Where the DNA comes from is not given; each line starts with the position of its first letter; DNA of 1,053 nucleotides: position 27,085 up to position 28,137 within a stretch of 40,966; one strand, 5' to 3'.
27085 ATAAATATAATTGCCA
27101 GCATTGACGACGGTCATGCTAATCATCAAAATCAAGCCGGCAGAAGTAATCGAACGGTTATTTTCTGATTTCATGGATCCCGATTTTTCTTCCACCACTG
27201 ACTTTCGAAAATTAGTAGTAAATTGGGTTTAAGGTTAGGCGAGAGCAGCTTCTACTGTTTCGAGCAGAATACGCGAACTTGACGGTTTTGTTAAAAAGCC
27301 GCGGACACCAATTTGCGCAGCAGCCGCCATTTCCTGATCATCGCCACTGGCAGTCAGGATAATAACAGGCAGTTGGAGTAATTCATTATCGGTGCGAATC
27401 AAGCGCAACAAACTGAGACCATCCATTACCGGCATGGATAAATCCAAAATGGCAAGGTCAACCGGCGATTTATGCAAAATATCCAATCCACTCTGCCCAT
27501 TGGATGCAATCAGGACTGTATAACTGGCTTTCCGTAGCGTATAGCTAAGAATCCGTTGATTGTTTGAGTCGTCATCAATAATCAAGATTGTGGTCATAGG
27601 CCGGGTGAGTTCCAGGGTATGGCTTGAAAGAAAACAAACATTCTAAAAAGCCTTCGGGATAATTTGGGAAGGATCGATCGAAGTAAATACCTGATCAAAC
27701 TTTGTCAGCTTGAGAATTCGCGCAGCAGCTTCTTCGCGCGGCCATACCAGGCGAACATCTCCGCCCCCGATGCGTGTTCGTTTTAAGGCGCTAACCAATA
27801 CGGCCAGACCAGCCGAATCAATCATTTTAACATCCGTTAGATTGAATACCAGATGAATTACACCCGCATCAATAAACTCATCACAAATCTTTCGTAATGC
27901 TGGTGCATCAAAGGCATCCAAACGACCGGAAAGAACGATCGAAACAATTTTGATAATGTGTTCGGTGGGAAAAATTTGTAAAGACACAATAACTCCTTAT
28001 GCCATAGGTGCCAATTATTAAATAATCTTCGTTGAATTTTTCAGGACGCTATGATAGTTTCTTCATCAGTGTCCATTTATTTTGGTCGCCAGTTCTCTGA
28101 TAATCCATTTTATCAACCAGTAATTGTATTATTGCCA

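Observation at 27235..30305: Partner-switching module with no sigma factor (2 STAS, RsbW-type kinase, GAF-PP2C phosphatase, orphan receiver) inside a glycan-assembly operon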

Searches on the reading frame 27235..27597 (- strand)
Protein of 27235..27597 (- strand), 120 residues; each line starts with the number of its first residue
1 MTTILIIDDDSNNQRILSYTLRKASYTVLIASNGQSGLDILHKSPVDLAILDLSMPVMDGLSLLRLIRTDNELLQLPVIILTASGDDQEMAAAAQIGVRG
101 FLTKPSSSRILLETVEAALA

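Call 4: search_protein_families(library=pfam, proteins=[window:27235-27597:-], max_evalue=0.01)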
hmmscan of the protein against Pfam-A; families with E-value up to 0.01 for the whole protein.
window:27235-27597:- (120 aa): 2 families
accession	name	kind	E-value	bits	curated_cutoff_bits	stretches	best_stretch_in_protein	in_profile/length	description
PF00072.30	Response_reg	-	5.2e-28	97.9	30.2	1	4-115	1-110/111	Response regulator receiver domain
PF23198.2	PDE8A_N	-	0.0045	17.3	29.6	1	14-88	23-98/147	PDE8A-like, N-terminal domain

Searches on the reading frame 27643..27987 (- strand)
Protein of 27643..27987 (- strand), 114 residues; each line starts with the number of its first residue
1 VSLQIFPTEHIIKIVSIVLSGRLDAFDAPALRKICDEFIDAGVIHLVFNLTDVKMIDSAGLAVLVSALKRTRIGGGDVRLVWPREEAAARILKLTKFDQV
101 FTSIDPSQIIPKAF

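Call 4: search_protein_families(library=pfam, proteins=[window:27643-27987:-], max_evalue=0.01)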
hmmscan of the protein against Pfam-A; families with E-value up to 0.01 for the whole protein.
window:27643-27987:- (114 aa): 2 families
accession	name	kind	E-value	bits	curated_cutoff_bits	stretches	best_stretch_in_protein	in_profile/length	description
PF01740.26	STAS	-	1.9e-14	53.7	22.6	1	11-103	7-98/106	STAS domain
PF13466.11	STAS_2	-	2.6e-07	31.2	29.2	1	17-86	1-69/80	STAS domain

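Call 26: search_protein_families(library=ncbifam, proteins=[window:27643-27987:-], max_evalue=0.001)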
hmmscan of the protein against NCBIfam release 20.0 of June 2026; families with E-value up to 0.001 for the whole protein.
window:27643-27987:- (114 aa): 3 families
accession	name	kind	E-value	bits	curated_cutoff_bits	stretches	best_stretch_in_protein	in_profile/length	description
TIGR00377.1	ant_ant_sig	superfamily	5.8e-18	64.7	53.45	1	7-103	6-102/108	anti-sigma factor antagonist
TIGR02886.1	spore_II_AA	equivalog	2.7e-10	40.2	114.75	1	12-96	7-91/106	anti-sigma F factor antagonist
NF045506.1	antisigant_RssC_Pseudo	equivalog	0.00052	19.8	250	1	43-109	44-110/159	anti-sigma factor antagonist RssC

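Call 42: search_solved_structures(query=window:27643-27987:-, max_evalue=0.1, show_alignments=1)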
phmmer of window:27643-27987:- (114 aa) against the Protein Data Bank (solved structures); distinct sequences matched with E-value up to 0.1: 10.
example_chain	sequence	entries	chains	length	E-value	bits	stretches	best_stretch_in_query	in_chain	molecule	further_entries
1sbo_A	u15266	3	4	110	4.2e-09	39.9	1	17-105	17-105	Putative anti-sigma factor antagonist TM1442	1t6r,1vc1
2ka5_A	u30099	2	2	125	4.8e-09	39.7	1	5-105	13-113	Putative anti-sigma factor antagonist TM_1081 | Putative anti-sigma factor antagonist TM1081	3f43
1auz_A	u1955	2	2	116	8.9e-06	29.2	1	14-90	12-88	SPOIIAA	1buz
1th8_B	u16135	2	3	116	1.5e-05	28.5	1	14-90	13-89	Anti-sigma F factor antagonist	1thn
6m36_B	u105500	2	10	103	3.1e-05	27.5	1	15-95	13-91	Anti-sigma-B factor antagonist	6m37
1tid_B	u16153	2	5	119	4.2e-05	27.1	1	14-90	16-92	Anti-sigma F factor antagonist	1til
4hyl_A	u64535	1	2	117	0.0017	21.9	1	12-103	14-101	Stage II sporulation protein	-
4qtp_A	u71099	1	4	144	0.0058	20.2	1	14-102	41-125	Anti-sigma factor antagonist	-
8ih8_A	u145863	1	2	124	0.076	16.6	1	16-101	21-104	Anti-sigma-F factor antagonist RsfB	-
1dci_A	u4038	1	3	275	0.081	16.5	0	29-89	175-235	DIENOYL-COA ISOMERASE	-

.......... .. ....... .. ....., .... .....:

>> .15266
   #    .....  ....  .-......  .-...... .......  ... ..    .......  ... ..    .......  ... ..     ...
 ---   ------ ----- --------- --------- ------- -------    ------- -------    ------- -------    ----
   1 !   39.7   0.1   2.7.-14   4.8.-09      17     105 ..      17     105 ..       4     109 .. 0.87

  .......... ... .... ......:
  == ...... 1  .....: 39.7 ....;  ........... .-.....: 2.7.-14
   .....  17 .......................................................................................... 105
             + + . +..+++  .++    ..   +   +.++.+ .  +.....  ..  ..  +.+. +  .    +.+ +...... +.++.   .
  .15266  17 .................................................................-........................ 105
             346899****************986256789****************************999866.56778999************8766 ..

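Call 44: search_protein_representatives(protein=window:27643-27987:-)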
Query: 114 residues. Proteins with E-value up to 0.001 (for the whole library): 5420; up to 1e-10: 166; up to 1e-30: 4. The best 150 are listed.
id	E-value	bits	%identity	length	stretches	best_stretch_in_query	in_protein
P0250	1.2e-51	189.6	81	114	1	1-114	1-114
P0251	6.3e-43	161.6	69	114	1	1-114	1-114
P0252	4.0e-37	142.9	44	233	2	3-104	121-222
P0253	1.8e-34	134.4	43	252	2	5-102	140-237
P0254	4.5e-28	113.8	39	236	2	3-102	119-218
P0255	1.6e-27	112.1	52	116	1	3-109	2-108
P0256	7.2e-27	110.0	55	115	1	9-106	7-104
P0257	1.0e-25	106.2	52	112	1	5-108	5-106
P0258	1.8e-25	105.4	54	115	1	3-110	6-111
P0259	6.3e-24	100.5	38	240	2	17-106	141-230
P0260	7.6e-23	97.0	46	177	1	4-109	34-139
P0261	5.5e-22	94.3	38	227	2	20-104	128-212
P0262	1.9e-21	92.5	45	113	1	4-106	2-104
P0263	2.5e-21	92.1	46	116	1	5-109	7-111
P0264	2.8e-21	92.0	37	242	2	15-105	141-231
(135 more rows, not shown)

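Call 46: find_encoding_contigs(protein=P0252, flank=10000, max_places=3)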
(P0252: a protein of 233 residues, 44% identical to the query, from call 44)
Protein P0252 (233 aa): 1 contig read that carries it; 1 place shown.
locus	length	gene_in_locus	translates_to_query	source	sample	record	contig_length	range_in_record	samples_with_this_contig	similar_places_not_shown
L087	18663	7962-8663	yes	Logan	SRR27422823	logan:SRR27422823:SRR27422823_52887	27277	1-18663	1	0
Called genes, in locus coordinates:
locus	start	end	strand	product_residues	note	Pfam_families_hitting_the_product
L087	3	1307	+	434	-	?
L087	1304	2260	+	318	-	PF09134:Invasin_D3 (faint)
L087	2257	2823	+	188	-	-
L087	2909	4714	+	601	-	PF06439:3keto-disac_hyd (faint)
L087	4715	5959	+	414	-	PF04188:Mannosyl_trans2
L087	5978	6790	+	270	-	PF00535:Glycos_transf_2, PF10111:Glyco_tranf_2_2 (weak), PF13641:Glyco_tranf_2_3 (weak)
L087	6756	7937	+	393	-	PF13579:Glyco_trans_4_4 (faint), PF00534:Glycos_transf_1, PF13692:Glyco_trans_1_4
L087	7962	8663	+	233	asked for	PF01740:STAS, PF13466:STAS_2, PF01740:STAS, PF13466:STAS_2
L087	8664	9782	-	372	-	PF01757:Acyl_transf_3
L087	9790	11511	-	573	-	PF06439:3keto-disac_hyd (faint)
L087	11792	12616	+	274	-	PF00596:Aldolase_II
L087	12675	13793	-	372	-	PF02073:Peptidase_M29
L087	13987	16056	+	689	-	PF00578:AhpC-TSA, PF13905:Thioredoxin_8, PF25021:TEN_NHL (faint), PF08450:SGL (faint), PF21959:DUF6923 (faint), PF01436:NHL (weak)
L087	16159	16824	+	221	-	PF02224:Cytidylate_kin, PF13189:Cytidylate_kin2, PF13238:AAA_18 (faint), PF13207:AAA_17 (weak)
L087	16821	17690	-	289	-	PF01156:IU_nuc_hydro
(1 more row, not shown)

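Call 48: find_encoding_contigs(protein=P0254, flank=10000, max_places=3)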
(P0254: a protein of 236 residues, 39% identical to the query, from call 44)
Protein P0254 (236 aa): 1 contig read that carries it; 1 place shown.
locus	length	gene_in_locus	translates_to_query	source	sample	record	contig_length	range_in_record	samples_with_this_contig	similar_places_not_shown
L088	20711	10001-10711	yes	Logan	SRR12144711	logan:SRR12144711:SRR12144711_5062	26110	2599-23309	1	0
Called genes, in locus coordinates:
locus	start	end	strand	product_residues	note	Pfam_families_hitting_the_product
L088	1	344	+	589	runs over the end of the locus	-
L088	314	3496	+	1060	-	PF10131:PTPS_related (weak)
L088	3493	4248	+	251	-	PF02369:Big_1 (faint), PF09134:Invasin_D3 (faint)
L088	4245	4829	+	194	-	-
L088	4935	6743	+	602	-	PF06439:3keto-disac_hyd (weak)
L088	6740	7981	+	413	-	PF04188:Mannosyl_trans2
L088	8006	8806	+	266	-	PF00535:Glycos_transf_2, PF10111:Glyco_tranf_2_2 (weak), PF13641:Glyco_tranf_2_3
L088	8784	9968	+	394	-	PF00534:Glycos_transf_1, PF13692:Glyco_trans_1_4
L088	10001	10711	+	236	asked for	PF01740:STAS, PF13466:STAS_2, PF01740:STAS, PF13466:STAS_2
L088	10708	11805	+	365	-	PF01757:Acyl_transf_3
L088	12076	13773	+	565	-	PF08239:SH3_3, PF26549:Tricorn_N (faint)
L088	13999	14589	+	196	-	PF04542:Sigma70_r2, PF08281:Sigma70_r4_2, PF04545:Sigma70_r4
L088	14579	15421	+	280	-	-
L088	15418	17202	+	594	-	-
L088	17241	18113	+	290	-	PF02463:SMC_N (faint), PF13175:AAA_15 (faint), PF00005:ABC_tran, PF13304:AAA_21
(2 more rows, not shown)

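Call 49: find_encoding_contigs(protein=P0259, flank=10000, max_places=3)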
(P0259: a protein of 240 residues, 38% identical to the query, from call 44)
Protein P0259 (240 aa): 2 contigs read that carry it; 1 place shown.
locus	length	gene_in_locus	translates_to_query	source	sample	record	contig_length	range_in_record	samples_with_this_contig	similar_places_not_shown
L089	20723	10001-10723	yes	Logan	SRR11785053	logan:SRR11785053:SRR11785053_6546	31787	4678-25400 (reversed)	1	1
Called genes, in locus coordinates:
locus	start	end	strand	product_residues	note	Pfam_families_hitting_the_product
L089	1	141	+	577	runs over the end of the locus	-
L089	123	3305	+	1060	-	-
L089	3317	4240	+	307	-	PF09134:Invasin_D3 (faint), PF02369:Big_1 (faint)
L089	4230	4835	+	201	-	-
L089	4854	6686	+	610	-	-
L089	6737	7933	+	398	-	PF04188:Mannosyl_trans2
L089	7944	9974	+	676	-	PF00535:Glycos_transf_2, PF10111:Glyco_tranf_2_2, PF13641:Glyco_tranf_2_3 (weak), PF00534:Glycos_transf_1, PF13692:Glyco_trans_1_4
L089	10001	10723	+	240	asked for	PF01740:STAS, PF13466:STAS_2 (weak), PF01740:STAS, PF13466:STAS_2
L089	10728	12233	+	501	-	PF07228:SpoIIE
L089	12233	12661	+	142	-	PF13581:HATPase_c_2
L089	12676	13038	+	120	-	PF00072:Response_reg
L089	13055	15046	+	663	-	PF00989:PAS, PF08448:PAS_4, PF13426:PAS_9 (weak), PF00989:PAS, PF08448:PAS_4, PF13426:PAS_9, PF00512:HisKA, PF02518:HATPase_c, +3 more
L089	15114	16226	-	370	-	PF00072:Response_reg, PF00512:HisKA, PF02518:HATPase_c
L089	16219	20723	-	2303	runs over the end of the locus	PF00989:PAS, PF08448:PAS_4, PF08447:PAS_3, PF08448:PAS_4, PF00989:PAS, PF13426:PAS_9, PF00989:PAS, PF08447:PAS_3, +27 more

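Call 56: find_related_loci(query=A2, collection=metagenome_contigs, flank=8000)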
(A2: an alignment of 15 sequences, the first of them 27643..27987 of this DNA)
Query A2 (114 aa) in metagenome_contigs; peptide patterns used: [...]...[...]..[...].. (x = any residue, [..] = any of these).
283 stretches matched a pattern; 171 encode a relative of the query (tblastn E <= 1e-3); the best 80 are kept; 80 distinct loci.
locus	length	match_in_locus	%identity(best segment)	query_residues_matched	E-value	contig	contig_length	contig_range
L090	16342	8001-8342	75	1-114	3e-53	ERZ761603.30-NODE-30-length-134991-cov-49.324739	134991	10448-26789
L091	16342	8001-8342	75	1-114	3e-53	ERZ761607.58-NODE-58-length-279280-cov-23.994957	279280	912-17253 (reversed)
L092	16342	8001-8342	72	1-114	2e-52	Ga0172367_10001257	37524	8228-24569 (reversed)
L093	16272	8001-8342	71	1-114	6e-52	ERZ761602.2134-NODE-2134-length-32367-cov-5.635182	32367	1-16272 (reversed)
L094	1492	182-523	72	1-114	2e-53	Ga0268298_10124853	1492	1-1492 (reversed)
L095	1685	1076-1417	68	1-114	7e-53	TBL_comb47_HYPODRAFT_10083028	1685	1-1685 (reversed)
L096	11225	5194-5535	68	1-114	3e-51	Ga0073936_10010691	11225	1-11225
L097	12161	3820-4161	71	1-114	4e-51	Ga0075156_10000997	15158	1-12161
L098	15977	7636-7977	71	1-114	4e-51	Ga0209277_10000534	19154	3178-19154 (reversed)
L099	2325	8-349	71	1-114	3e-51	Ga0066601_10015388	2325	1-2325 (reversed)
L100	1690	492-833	67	1-114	1e-51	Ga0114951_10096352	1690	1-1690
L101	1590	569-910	71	1-114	6e-52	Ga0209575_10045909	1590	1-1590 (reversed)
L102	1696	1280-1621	68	1-114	9e-51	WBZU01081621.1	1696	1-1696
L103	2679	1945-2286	68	1-114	9e-50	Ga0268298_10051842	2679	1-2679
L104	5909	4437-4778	69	1-114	3e-49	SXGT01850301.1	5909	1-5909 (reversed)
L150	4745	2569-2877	42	2-104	4e-27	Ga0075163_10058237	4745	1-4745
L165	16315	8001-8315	45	10-114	3e-26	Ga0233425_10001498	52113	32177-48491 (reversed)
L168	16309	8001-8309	47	3-105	1e-25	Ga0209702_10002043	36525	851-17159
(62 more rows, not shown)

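Call 65: search_protein_families(library=pfam, proteins=[L168:156-4949:+, L168:9740-10432:-, L168:12556-13407:+, L168:13292-14704:+, L168:14937-15965:+, L165:102-1217:+, L165:1331-3190:+, L165:4410-5891:+, L165:12419-13630:+, L165:1187-3202:-], max_evalue=0.0001)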
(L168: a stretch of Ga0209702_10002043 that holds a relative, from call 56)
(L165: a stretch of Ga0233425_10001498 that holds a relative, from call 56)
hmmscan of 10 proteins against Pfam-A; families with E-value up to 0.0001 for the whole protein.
L168:156-4949:+ (1597 aa): 3 families
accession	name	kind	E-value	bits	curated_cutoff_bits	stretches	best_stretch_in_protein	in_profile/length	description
PF11999.13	Ice_binding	-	1.9e-104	348.3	28.7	2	47-244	1-208/208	Ice-binding-like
PF21582.3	CBM30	-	1.1e-10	42.1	27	1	1232-1324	69-169/170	Carbohydrate binding domain 30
PF08547.18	CIA30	-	7.1e-10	39.6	24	0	962-1056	58-157/157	Complex I intermediate-associated protein 30 (CIA30)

L168:9740-10432:- (230 aa): 2 families
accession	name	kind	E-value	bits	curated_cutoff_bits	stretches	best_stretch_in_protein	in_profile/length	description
PF00072.30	Response_reg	-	3e-33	114.7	30.2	1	5-114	1-111/111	Response regulator receiver domain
PF00486.34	Trans_reg_C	-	9.1e-21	74.2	26.2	1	153-226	4-77/77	Transcriptional regulatory protein, C terminal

L168:12556-13407:+ (283 aa): 1 family
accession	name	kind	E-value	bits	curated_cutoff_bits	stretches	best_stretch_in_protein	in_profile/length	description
PF00581.25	Rhodanese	-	4.3e-45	152.8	22.2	2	168-273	2-100/102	Rhodanese-like domain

L168:13292-14704:+ (470 aa): 1 family
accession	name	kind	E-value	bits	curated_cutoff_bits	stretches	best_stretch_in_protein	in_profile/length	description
PF04143.19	Sulf_transp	-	2.6e-64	218.2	27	1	117-461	1-310/310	Sulphur transport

L168:14937-15965:+ (342 aa): 1 family
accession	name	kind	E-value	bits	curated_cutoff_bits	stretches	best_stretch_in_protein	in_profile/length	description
PF00581.25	Rhodanese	-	1.9e-32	112.2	22.2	2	221-334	3-101/102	Rhodanese-like domain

L165:102-1217:+ (371 aa): 4 families
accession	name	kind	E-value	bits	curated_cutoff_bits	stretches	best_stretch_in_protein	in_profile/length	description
PF02518.31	HATPase_c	-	2.5e-23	83.1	26.4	1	232-368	2-109/111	Histidine kinase-, DNA gyrase B-, and HSP90-like ATPase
PF08448.16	PAS_4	-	3.9e-18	66.1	23.1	1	2-103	11-109/110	PAS fold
PF00512.31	HisKA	-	2e-08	34.6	26.9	1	123-186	2-62/66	His Kinase A (phospho-acceptor) domain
PF13426.13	PAS_9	-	4.6e-05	24.1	27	1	3-101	8-103/103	PAS domain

L165:1331-3190:+ (619 aa): 16 families
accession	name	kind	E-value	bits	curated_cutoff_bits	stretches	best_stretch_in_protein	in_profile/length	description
PF06745.19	ATPase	-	5.5e-110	366.7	26.6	2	70-295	2-229/231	KaiC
PF13481.12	AAA_25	-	1.4e-21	77.5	27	2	306-448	12-171/195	AAA domain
PF03796.21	DnaB_C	-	3.3e-11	43.5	27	1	309-376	2-68/255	DnaB-like helicase C terminal domain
PF13191.12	AAA_16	-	6.4e-08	33.7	32.6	1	326-426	22-104/167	AAA ATPase domain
PF00004.35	AAA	-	7.9e-08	33.3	21.2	0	331-452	1-98/131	ATPase family associated with various cellular activities (AAA)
PF00154.27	RecA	-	1.3e-07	31.8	27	0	295-368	19-92/262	recA bacterial DNA recombination protein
PF13245.12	AAA_19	-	5.2e-07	30.4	25.1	0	329-375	12-60/134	AAA domain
PF13401.12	AAA_22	-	5.6e-07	30.4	27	0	330-452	7-110/130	AAA domain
PF24883.2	NPHP3_N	-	6.7e-07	30.1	24.8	0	329-369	23-63/164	Nephrocystin 3, N-terminal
PF20720.3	nSTAND3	-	8e-06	26.1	27.2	0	330-364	19-53/155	Novel STAND NTPase 3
PF01695.23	IstB_IS21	-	2.3e-05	24.4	24.1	0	330-366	94-130/238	IstB-like ATP binding protein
PF13604.12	AAA_30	-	2.4e-05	24.6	27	0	331-374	21-64/191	AAA domain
PF05729.18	NACHT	-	3.4e-05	24.2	26.7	0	330-356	2-28/167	NACHT domain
PF09848.15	SLFN-g3_helicase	-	5.9e-05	23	24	0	330-358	3-33/354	Schlafen group 3, DNA/RNA helicase domain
PF13521.12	AAA_28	-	7.8e-05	23.4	27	0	331-394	2-57/164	AAA domain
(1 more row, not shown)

L165:4410-5891:+ (493 aa): 4 families
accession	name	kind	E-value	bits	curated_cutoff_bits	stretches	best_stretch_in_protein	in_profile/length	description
PF02518.31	HATPase_c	-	1.3e-26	93.7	26.4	1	365-492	1-109/111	Histidine kinase-, DNA gyrase B-, and HSP90-like ATPase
PF00512.31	HisKA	-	3.5e-10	40.2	26.9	1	257-322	2-64/66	His Kinase A (phospho-acceptor) domain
PF08448.16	PAS_4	-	7.6e-08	33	23.1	1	72-177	1-109/110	PAS fold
PF00989.32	PAS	-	6.8e-06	26.5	22.6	1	68-157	3-95/113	PAS fold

L165:12419-13630:+ (403 aa): 4 families
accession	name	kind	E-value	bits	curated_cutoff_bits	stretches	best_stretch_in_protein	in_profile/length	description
PF00155.27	Aminotran_1_2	-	9.2e-76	255.8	19.7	1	43-394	2-361/361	Aminotransferase class I and II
PF01041.23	DegT_DnrJ_EryC1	-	1.5e-06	28.1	19.8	1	107-215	43-145/360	DegT/DnrJ/EryC1/StrS aminotransferase family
PF01053.26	Cys_Met_Meta_PP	-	1.8e-05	23.9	27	1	105-216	69-174/381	Cys/Met metabolism PLP-dependent enzyme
PF01212.27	Beta_elim_lyase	-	5.6e-05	23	27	1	104-215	48-168/288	Beta-eliminating lyase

L165:1187-3202:- (671 aa): 0 families
